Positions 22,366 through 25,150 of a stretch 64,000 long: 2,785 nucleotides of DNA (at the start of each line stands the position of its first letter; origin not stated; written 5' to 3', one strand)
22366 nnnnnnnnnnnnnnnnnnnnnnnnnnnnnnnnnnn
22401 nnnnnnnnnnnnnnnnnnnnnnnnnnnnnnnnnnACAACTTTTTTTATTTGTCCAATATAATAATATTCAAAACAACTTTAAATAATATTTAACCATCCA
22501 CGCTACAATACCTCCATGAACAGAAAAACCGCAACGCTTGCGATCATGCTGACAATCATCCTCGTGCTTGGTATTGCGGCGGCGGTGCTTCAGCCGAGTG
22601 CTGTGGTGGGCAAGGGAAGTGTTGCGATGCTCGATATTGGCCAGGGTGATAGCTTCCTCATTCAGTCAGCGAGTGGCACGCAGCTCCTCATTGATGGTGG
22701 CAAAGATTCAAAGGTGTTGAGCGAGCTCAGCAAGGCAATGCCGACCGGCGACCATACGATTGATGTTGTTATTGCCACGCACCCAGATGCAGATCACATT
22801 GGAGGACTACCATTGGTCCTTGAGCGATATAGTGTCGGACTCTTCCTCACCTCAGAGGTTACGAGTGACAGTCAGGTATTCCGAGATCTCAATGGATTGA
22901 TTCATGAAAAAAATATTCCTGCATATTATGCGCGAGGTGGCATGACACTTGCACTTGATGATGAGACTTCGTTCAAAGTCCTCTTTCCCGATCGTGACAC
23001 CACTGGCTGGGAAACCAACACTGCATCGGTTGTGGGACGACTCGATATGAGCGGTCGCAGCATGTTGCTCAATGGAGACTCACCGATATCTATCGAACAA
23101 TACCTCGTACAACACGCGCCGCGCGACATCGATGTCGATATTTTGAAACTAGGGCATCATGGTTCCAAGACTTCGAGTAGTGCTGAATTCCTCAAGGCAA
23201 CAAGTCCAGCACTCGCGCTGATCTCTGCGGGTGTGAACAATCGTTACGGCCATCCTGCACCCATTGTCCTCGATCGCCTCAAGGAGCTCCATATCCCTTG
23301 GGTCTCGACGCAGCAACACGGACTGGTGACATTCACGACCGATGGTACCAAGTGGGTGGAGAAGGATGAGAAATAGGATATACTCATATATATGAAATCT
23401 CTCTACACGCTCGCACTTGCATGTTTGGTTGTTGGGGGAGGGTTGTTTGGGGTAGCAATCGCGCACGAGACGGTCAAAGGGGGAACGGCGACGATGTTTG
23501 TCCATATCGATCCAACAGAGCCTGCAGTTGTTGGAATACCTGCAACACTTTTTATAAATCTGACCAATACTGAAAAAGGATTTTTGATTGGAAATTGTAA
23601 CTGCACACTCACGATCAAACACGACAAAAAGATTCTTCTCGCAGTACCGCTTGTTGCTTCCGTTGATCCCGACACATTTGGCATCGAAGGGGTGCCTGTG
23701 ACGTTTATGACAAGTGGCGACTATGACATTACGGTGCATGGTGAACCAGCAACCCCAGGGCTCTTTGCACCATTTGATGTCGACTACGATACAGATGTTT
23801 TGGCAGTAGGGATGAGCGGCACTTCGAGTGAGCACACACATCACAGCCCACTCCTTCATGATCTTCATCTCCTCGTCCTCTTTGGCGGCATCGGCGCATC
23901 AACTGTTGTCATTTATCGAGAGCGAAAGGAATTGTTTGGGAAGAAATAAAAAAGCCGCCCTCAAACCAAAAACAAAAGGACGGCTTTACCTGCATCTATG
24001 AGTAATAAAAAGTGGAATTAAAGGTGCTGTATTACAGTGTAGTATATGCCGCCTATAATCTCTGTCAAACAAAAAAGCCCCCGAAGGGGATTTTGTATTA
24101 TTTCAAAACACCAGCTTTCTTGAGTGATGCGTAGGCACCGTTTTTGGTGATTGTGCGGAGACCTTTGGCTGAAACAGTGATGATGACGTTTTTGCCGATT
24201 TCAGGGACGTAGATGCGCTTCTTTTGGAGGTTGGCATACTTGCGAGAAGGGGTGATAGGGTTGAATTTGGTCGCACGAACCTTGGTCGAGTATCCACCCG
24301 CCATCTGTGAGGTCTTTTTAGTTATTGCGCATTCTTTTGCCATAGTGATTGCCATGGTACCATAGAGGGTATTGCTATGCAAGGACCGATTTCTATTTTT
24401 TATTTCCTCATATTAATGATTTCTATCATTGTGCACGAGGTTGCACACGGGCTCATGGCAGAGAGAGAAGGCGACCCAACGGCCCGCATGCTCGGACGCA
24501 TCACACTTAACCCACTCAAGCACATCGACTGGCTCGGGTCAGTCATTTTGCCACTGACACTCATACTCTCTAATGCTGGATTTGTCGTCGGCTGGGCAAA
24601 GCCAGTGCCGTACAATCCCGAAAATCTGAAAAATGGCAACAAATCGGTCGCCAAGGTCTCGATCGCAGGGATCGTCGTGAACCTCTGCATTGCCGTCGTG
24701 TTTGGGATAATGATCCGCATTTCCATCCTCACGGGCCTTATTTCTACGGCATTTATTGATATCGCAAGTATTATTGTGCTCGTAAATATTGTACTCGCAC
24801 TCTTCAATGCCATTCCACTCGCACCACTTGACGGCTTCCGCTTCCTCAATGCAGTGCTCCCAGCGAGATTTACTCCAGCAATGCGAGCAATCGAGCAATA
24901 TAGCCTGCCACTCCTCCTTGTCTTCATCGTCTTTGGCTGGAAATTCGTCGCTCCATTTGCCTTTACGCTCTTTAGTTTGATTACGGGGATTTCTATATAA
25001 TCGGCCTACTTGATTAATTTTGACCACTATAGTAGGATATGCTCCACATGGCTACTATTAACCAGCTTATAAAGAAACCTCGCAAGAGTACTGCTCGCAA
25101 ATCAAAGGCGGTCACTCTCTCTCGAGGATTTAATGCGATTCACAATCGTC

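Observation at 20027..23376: Split ComEC: competence-channel gene and its metallo-beta-lactamase nuclease domain are encoded as separate genes ~1 kb apart, with a superoxide dismutase gene on the opposite strand between them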

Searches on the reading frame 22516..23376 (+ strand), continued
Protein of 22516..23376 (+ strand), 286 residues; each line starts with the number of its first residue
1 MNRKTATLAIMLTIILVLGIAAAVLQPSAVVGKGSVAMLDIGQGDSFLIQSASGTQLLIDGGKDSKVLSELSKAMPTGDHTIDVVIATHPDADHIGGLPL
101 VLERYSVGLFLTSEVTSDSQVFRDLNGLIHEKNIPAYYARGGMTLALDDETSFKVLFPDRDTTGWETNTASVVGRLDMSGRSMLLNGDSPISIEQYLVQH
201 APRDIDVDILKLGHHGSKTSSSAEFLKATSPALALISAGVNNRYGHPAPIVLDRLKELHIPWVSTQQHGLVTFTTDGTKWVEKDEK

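Call 66: predict_structure(alignment_id=A1)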
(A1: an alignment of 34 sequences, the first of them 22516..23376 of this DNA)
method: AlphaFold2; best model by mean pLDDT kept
length: 286 residues; sequences in the alignment: 34
mean_pLDDT: 92.2   pTM: 0.87
mean pLDDT of the five models: 92.2, 92.1, 90.6, 89.8, 88.1
residues with pLDDT >= 90: 225; 70-90: 51; 50-70: 10; < 50: 0
segments of 3 or more residues with pLDDT < 50: none
pLDDT, mean of each block of 10 residues (from residue 1): 86 94 70 85 87 95 93 89 97 94 97 94 96 98 96 97 94 96 94 97 97 92 96 91 83 97 92 90 79
secondary structure, 60 per line:
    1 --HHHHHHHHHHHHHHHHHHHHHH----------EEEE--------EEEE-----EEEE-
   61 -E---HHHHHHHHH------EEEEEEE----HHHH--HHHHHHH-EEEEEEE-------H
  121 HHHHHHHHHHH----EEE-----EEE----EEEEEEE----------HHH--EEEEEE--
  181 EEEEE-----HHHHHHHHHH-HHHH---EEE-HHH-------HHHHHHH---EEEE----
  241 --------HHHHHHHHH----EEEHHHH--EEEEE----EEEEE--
elements in order: H3-24 E35-38 E47-50 E56-59 H66-74 E81-87 H92-95 H98-104 E106-112 H120-131 E136-138 E144-146 E151-157 E173-178 E181-185 H191-200 H202-205 E209-211 H223-229 E233-236 H249-257 E262-264 H265-268 E271-275 E280-284
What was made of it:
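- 22516..23376 (+): comEC-C: stand-alone ComEC nuclease subunit, made of an N-in transmembrane helix (TM11 equivalent) and a beta-lactamase-like nuclease domain. AF2 pLDDT 92 and pTM 0.87 (call 66).
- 22522..22587 (+): N-terminal membrane anchor of the nuclease (residues 3-24), preceded by R3 and K4. AF2 helix 3-24 (call 66).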

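Call 69: fold_search(model_id=the predicted structure, library=pdb)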
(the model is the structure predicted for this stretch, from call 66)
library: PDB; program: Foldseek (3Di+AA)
matches with E <= 10: 1061; with E <= 0.001: 309
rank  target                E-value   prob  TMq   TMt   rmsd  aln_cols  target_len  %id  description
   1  9ic4                  1.8e-27  1.00  0.78  0.84   2.7       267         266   30  Crystal structure of beta-lactamase-like domain of ComEC from Moorella glycerini (released 2025-10-01)
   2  2bib                  3.7e-17  1.00  0.74  0.41   3.6       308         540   16  Crystal structure of the complete modular teichioic acid phosphorylcholine esterase Pce (CbpE) from Streptococcus pneumo (released 2005-05-09)
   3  1wra_A                5.6e-17  1.00  0.70  0.66   4.2       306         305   16  Crystal Structure of Phosphorylcholine Esterase Domain of the Virulence Factor Choline Binding Protein E from Streptoc (released 2005-05-31)
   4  1wra_B                1.4e-15  1.00  0.74  0.69   3.6       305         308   16  Crystal Structure of Phosphorylcholine Esterase Domain of the Virulence Factor Choline Binding Protein E from Streptoc (released 2005-05-31)
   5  3bv6_A                4.0e-11  1.00  0.51  0.43  10.5       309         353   17  Crystal structure of uncharacterized metallo protein from Vibrio cholerae with beta-lactamase like fold (released 2008-01-29)
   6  3bv6_B                4.8e-11  1.00  0.51  0.43  10.5       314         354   16  Crystal structure of uncharacterized metallo protein from Vibrio cholerae with beta-lactamase like fold (released 2008-01-29)
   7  2wyl_E                1.5e-10  1.00  0.47  0.45   7.9       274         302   15  Apo structure of a metallo-b-lactamase (released 2010-04-14)
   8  2wyl_D                5.2e-10  1.00  0.49  0.47   7.7       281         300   17  Apo structure of a metallo-b-lactamase (released 2010-04-14)
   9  2wym_C                5.2e-10  1.00  0.46  0.45   7.5       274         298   16  Structure of a metallo-b-lactamase (released 2010-04-14)
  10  2wyl_B                5.8e-10  1.00  0.50  0.48   7.5       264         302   16  Apo structure of a metallo-b-lactamase (released 2010-04-14)
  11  2wyl_C                6.6e-10  1.00  0.46  0.45   7.4       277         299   16  Apo structure of a metallo-b-lactamase (released 2010-04-14)
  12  3x2y_A                7.4e-10  1.00  0.52  0.64   6.8       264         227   14  Crystal structure of metallo-beta-lactamase H8A from Thermotoga maritima (released 2016-02-17)
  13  2wym_A                7.4e-10  1.00  0.47  0.45   7.6       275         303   15  Structure of a metallo-b-lactamase (released 2010-04-14)
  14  2wym_B                7.9e-10  1.00  0.51  0.49   7.5       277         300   18  Structure of a metallo-b-lactamase (released 2010-04-14)
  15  1zkp_A                8.9e-10  1.00  0.55  0.61   5.6       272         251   15  1.5A Resolution Crystal Structure of a Metallo Beta Lactamase Family Protein, the ELAC Homolgue of Bacillus anthracis, (released 2005-06-21)
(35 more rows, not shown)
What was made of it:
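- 22516..23376 (+): Foldseek top hit 9ic4 (call 69).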

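Call 78: search_protein_representatives(alignment_id=A1)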
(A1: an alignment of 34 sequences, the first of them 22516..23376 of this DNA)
Query: 34 sequences, 286 profile positions. Proteins with E-value up to 0.001 (for the whole library): 69441; up to 1e-10: 48169; up to 1e-30: 14804. The best 150 are listed.
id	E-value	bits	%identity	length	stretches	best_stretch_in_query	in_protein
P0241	1.2e-127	441.3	-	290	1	2-284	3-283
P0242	3.2e-100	351.2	-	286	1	1-283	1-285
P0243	3.8e-100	351.0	-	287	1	8-282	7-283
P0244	7.1e-95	333.7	-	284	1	1-283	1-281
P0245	1.9e-89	315.9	-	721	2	24-282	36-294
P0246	9.1e-87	307.1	-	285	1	4-283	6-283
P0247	9.4e-87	307.0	-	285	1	6-281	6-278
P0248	5.8e-86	304.5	-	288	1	27-281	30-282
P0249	3.0e-84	298.8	-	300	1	5-284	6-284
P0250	2.6e-83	295.7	-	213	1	1-211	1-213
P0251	5.9e-83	294.6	-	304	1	7-281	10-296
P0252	1.2e-82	293.6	-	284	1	6-281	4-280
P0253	1.4e-82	293.4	-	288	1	9-281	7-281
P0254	2.4e-82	292.6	-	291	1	11-284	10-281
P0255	3.6e-82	292.0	-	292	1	6-283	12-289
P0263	8.8e-78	277.6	-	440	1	13-283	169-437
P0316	3.1e-71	256.1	-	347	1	35-284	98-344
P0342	2.9e-69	249.7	-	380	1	1-284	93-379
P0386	1.4e-65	237.6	-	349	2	168-282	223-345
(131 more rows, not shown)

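Call 79: search_protein_families(library=pfam, proteins=[P0245, P0263, P0342, P0316, P0386], max_evalue=0.001)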
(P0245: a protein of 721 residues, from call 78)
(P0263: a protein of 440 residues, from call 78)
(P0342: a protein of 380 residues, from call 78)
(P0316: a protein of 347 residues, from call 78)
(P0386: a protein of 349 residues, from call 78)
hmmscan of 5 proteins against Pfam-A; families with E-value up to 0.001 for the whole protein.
P0245 (721 aa): 4 families
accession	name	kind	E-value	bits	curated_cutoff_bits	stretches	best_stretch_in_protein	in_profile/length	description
PF00753.33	Lactamase_B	-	5.5e-38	131.3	22.7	2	52-253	2-195/196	Metallo-beta-lactamase superfamily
PF00932.25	LTD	-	2.9e-17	63.5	34.3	1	594-686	7-108/109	Lamin Tail Domain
PF12706.13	Lactamase_B_2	-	8.7e-11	42.2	27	2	68-206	2-145/200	Beta-lactamase superfamily domain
PF19583.5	ODP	-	4.8e-05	23.7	27.2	0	61-221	7-157/194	ODP family beta lactamase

P0263 (440 aa): 2 families
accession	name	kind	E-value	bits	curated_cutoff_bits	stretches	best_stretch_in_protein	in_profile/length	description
PF00753.33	Lactamase_B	-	5.7e-12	46.4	22.7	1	197-395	3-195/196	Metallo-beta-lactamase superfamily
PF12706.13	Lactamase_B_2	-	0.00019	21.5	27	1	213-346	3-144/200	Beta-lactamase superfamily domain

P0342 (380 aa): 2 families
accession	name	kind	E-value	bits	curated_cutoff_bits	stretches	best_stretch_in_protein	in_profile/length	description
PF00753.33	Lactamase_B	-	1.4e-11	45.2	22.7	1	136-334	2-194/196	Metallo-beta-lactamase superfamily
PF12706.13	Lactamase_B_2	-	0.00032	20.8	27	1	153-249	3-105/200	Beta-lactamase superfamily domain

P0316 (347 aa): 2 families
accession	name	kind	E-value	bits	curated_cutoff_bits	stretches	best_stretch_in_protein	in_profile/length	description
PF00753.33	Lactamase_B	-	4.4e-14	53.3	22.7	1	103-301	2-195/196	Metallo-beta-lactamase superfamily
PF12706.13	Lactamase_B_2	-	4.3e-06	26.9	27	1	120-275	3-165/200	Beta-lactamase superfamily domain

P0386 (349 aa): 1 family
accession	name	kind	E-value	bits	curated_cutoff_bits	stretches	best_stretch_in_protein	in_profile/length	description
PF00753.33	Lactamase_B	-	5e-11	43.3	22.7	1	70-138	4-71/196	Metallo-beta-lactamase superfamily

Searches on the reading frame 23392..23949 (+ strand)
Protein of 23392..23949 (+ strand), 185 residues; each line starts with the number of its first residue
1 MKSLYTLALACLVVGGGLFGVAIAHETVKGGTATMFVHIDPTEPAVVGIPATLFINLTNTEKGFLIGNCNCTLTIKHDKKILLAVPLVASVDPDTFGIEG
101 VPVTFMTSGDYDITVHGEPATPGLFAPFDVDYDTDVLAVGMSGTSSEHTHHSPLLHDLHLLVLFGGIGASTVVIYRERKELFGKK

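Call 3: search_protein_families(library=pfam, proteins=[window:23392-23949:+], max_evalue=0.01)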
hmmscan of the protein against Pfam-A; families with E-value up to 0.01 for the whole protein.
window:23392-23949:+ (185 aa): 0 families

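Call 4: search_protein_families(library=ncbifam, proteins=[window:23392-23949:+], max_evalue=0.01)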
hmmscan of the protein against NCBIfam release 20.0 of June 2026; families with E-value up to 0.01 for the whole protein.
window:23392-23949:+ (185 aa): 0 families
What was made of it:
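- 23392..23949 (+): 185-aa membrane/secreted ORF 16 nt downstream of the nuclease gene; probably co-transcribed; function unknown. No family (calls 3-4).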

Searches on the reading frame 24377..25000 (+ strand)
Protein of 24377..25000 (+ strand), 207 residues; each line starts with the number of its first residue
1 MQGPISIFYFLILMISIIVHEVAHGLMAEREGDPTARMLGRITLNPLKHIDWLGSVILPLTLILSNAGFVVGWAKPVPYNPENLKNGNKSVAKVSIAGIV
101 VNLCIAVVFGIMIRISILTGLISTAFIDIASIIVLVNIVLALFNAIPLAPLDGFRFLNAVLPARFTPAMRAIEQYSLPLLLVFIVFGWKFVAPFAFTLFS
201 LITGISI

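Call 3: search_protein_families(library=pfam, proteins=[window:24377-25000:+], max_evalue=0.01)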
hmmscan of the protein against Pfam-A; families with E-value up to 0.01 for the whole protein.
window:24377-25000:+ (207 aa): 2 families
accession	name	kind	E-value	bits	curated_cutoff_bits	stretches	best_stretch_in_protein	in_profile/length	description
PF02163.28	Peptidase_M50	-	1.1e-13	51.5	27.2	2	119-185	152-219/221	Peptidase family M50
PF11255.13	DUF3054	-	0.009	16.8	25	1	61-139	27-104/110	Protein of unknown function (DUF3054)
